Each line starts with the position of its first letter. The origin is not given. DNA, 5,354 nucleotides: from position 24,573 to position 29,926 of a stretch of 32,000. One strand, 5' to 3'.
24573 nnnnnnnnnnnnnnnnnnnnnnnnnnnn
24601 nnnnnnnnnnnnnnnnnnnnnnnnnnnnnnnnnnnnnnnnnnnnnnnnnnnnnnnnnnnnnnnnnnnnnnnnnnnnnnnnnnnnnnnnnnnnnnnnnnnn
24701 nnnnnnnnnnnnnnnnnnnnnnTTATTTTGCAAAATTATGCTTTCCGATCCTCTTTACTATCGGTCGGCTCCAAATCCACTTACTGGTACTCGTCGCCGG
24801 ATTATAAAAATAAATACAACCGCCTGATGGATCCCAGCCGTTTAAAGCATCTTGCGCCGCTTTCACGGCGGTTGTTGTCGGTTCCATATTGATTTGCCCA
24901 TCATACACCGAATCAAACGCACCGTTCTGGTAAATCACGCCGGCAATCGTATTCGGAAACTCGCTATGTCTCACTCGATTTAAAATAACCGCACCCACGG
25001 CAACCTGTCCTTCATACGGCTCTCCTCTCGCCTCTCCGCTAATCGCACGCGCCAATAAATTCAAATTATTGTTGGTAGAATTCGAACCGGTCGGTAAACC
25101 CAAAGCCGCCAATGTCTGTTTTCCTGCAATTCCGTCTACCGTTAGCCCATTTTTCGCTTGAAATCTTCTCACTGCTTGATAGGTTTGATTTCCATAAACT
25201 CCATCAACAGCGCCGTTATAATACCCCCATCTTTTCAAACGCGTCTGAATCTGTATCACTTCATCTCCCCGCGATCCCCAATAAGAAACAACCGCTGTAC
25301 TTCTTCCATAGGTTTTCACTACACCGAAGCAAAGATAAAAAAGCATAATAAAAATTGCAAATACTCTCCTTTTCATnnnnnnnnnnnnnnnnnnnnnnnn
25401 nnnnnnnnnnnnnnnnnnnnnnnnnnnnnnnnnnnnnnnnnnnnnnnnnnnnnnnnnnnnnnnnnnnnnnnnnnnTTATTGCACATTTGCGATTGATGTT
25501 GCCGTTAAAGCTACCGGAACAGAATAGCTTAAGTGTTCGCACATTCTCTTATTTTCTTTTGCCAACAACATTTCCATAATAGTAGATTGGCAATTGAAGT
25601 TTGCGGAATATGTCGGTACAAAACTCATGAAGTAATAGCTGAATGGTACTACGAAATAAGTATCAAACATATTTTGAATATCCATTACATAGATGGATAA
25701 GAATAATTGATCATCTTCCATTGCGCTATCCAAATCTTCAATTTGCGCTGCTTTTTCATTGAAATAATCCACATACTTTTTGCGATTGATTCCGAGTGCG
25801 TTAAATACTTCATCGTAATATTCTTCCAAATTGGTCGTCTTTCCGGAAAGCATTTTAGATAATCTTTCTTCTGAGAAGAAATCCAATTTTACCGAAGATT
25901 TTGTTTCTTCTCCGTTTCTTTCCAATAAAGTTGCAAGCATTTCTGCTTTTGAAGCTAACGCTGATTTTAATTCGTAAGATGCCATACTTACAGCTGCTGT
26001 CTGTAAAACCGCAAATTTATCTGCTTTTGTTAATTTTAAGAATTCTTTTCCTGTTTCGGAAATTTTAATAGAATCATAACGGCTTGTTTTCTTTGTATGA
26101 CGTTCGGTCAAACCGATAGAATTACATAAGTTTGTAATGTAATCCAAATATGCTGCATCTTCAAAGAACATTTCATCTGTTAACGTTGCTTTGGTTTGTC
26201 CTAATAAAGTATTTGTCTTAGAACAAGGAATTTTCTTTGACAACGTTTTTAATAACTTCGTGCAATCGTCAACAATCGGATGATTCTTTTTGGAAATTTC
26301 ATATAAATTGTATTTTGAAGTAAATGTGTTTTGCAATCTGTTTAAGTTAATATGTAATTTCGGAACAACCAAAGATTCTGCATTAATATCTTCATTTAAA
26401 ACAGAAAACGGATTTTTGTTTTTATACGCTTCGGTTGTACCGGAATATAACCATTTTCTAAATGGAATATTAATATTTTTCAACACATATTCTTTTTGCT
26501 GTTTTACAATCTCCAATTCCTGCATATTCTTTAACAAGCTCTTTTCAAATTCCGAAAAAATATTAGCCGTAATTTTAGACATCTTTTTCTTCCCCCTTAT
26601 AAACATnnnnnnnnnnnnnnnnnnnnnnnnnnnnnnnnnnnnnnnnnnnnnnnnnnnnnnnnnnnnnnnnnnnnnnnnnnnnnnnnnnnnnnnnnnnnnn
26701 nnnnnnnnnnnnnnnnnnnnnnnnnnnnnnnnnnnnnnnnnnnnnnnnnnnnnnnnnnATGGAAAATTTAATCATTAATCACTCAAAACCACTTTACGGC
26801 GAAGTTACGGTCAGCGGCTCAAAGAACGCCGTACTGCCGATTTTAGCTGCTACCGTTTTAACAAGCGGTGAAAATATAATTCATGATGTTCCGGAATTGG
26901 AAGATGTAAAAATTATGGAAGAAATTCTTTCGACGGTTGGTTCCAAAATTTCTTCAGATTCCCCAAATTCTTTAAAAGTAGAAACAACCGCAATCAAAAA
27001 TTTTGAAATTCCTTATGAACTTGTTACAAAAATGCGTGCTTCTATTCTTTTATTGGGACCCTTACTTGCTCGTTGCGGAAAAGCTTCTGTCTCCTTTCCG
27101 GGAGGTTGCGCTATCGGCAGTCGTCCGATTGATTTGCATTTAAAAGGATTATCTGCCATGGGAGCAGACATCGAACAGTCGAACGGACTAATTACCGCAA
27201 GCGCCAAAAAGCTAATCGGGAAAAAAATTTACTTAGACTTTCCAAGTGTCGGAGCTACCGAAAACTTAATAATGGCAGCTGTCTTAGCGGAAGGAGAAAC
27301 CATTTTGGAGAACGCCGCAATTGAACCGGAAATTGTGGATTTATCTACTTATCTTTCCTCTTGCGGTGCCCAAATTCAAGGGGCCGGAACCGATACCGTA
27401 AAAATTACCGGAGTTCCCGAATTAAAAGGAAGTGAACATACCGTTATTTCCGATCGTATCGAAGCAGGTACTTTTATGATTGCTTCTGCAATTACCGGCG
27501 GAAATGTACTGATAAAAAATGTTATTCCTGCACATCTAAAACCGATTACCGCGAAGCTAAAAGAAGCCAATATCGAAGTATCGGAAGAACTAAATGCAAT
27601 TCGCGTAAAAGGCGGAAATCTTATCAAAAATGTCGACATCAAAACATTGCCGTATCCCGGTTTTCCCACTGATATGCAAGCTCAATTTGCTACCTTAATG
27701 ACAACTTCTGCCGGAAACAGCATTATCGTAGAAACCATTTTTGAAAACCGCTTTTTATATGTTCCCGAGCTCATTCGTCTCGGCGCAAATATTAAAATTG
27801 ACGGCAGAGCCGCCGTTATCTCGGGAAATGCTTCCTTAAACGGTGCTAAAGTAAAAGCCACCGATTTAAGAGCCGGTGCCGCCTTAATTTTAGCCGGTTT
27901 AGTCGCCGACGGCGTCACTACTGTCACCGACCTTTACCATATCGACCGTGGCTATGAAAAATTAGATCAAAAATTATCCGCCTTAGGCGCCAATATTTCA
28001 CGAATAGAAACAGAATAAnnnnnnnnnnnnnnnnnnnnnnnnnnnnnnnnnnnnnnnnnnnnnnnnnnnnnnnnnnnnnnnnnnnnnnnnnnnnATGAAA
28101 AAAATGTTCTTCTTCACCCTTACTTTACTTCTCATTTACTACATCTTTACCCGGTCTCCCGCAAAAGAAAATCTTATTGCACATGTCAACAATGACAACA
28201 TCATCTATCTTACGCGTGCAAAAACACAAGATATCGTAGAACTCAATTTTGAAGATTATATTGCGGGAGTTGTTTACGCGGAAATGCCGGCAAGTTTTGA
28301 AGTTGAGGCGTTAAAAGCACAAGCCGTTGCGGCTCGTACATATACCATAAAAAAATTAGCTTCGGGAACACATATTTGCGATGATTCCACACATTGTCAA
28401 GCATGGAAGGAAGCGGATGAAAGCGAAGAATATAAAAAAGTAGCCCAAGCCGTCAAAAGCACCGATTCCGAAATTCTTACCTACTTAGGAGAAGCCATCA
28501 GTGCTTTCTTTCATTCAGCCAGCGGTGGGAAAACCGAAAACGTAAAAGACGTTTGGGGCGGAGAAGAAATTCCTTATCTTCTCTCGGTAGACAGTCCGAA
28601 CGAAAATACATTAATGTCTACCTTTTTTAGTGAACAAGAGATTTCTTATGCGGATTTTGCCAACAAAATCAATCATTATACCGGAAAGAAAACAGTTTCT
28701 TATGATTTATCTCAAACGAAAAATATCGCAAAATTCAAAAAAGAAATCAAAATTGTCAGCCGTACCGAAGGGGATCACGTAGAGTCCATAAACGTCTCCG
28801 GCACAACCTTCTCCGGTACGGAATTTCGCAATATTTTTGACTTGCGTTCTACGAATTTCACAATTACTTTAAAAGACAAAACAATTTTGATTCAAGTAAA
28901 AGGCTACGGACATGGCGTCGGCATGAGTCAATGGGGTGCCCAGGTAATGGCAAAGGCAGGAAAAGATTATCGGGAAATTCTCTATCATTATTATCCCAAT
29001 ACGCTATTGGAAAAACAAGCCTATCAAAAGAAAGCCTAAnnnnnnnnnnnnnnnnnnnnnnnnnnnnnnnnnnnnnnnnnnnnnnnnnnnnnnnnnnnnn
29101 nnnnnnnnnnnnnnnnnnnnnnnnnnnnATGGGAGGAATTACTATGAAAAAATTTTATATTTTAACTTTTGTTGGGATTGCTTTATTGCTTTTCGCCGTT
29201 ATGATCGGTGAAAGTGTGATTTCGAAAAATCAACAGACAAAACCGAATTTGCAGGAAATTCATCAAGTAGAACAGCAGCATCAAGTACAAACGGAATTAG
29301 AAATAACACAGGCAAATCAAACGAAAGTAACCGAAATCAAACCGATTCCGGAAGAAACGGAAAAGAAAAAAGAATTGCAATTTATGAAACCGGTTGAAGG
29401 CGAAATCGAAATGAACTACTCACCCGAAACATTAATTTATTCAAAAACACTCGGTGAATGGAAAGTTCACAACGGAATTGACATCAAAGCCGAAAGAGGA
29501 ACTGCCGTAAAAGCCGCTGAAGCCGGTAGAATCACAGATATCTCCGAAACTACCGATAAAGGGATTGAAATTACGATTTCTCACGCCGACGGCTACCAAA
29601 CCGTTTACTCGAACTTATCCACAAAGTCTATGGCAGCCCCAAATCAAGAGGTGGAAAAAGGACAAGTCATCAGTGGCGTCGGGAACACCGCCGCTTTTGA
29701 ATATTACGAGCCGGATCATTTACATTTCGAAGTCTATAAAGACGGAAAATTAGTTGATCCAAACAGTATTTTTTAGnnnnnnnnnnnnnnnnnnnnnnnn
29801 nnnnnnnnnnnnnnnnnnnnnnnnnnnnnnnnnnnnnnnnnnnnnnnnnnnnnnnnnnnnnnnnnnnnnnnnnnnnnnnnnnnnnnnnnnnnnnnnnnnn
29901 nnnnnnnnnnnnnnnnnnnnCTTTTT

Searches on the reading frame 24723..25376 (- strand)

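Call 30: search_protein_families(library=pfam, proteins=[window:24723-25376:-], max_evalue=1)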
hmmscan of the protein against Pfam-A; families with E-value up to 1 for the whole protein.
window:24723-25376:- (217 aa): 5 families
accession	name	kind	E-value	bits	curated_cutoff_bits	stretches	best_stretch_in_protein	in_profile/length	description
PF07486.17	Hydrolase_2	-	6e-38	130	27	1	118-216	1-100/100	Cell Wall Hydrolase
PF01471.23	PG_binding_1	-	2e-24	85.9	23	1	36-92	1-57/57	Putative peptidoglycan binding domain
PF08823.16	PG_binding_2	-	4.9e-07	30.3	21.1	1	36-76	14-54/74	Putative peptidoglycan binding domain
PF09374.15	PG_binding_3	-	3.7e-05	24.3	24.6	1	49-72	11-33/76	Predicted Peptidoglycan domain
PF00397.32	WW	-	0.00044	20.7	26.9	1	181-200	9-28/31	WW domain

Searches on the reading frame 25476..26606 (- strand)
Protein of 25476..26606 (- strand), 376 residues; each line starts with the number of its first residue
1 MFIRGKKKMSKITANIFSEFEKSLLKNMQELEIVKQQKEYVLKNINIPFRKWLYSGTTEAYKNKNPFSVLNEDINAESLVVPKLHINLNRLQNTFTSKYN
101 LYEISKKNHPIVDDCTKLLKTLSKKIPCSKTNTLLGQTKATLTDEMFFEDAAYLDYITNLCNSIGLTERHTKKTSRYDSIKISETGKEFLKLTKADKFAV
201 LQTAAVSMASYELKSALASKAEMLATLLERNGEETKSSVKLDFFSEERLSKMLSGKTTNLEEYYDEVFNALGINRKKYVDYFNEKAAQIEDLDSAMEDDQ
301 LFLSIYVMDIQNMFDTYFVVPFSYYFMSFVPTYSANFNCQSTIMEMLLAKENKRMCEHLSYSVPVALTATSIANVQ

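Call 30: search_protein_families(library=pfam, proteins=[window:25476-26606:-], max_evalue=1)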
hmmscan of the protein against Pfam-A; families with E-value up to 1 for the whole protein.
window:25476-26606:- (376 aa): 2 families
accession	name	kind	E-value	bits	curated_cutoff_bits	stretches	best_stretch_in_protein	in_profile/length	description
PF11834.13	KHA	-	0.14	12.6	29.6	0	260-303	27-67/67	KHA, dimerisation domain of potassium ion channel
PF08112.16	ATP-synt_E_2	-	0.27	12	25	0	7-37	22-52/56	ATP synthase epsilon subunit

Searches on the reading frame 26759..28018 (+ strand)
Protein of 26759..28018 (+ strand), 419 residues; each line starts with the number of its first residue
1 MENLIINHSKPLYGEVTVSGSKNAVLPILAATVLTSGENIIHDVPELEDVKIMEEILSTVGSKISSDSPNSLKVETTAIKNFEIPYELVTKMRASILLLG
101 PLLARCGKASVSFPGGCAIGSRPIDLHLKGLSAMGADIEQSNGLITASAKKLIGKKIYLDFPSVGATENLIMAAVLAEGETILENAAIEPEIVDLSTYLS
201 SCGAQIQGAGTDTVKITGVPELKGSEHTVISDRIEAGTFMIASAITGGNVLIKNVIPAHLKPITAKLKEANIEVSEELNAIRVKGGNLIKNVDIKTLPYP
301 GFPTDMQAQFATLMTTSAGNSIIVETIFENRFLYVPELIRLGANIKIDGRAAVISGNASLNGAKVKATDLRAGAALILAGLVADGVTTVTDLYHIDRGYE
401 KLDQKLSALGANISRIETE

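Call 8: search_protein_families(library=pfam, proteins=[window:26759-28018:+])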
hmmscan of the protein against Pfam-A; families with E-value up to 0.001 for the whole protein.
window:26759-28018:+ (419 aa): 1 family
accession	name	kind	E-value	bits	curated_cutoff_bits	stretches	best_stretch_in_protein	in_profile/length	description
PF00275.25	EPSP_synthase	-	9.7e-108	361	22.8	1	7-406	2-417/417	EPSP synthase (3-phosphoshikimate 1-carboxyvinyltransferase)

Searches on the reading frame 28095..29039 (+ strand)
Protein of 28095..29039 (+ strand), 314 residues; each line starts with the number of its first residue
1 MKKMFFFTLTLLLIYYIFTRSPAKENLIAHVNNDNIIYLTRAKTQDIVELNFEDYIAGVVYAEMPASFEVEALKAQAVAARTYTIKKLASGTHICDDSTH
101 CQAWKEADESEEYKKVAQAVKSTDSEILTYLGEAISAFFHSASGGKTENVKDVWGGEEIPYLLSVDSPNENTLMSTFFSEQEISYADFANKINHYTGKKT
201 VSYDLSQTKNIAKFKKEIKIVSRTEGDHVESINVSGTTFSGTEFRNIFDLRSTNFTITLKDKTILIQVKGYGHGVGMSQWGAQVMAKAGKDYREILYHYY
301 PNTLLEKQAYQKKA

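Call 8: search_protein_families(library=pfam, proteins=[window:28095-29039:+])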
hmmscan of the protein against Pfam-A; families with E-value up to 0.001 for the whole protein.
window:28095-29039:+ (314 aa): 1 family
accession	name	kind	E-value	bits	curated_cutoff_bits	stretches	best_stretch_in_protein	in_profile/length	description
PF08486.15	SpoIID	-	2.8e-27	95.6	23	1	42-130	3-97/97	Stage II sporulation protein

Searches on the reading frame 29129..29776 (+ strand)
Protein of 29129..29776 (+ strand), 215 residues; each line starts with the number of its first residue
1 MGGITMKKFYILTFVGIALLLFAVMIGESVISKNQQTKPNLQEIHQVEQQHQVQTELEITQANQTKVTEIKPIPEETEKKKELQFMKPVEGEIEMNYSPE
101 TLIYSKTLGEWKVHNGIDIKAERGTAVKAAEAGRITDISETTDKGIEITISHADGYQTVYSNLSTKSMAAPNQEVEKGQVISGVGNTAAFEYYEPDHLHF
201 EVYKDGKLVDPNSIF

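Call 8: search_protein_families(library=pfam, proteins=[window:29129-29776:+])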
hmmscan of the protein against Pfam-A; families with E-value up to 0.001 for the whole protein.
window:29129-29776:+ (215 aa): 1 family
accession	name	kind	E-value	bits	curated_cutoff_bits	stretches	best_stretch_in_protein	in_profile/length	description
PF01551.29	Peptidase_M23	-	2.4e-23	82.6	28.7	1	113-211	2-96/96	Peptidase family M23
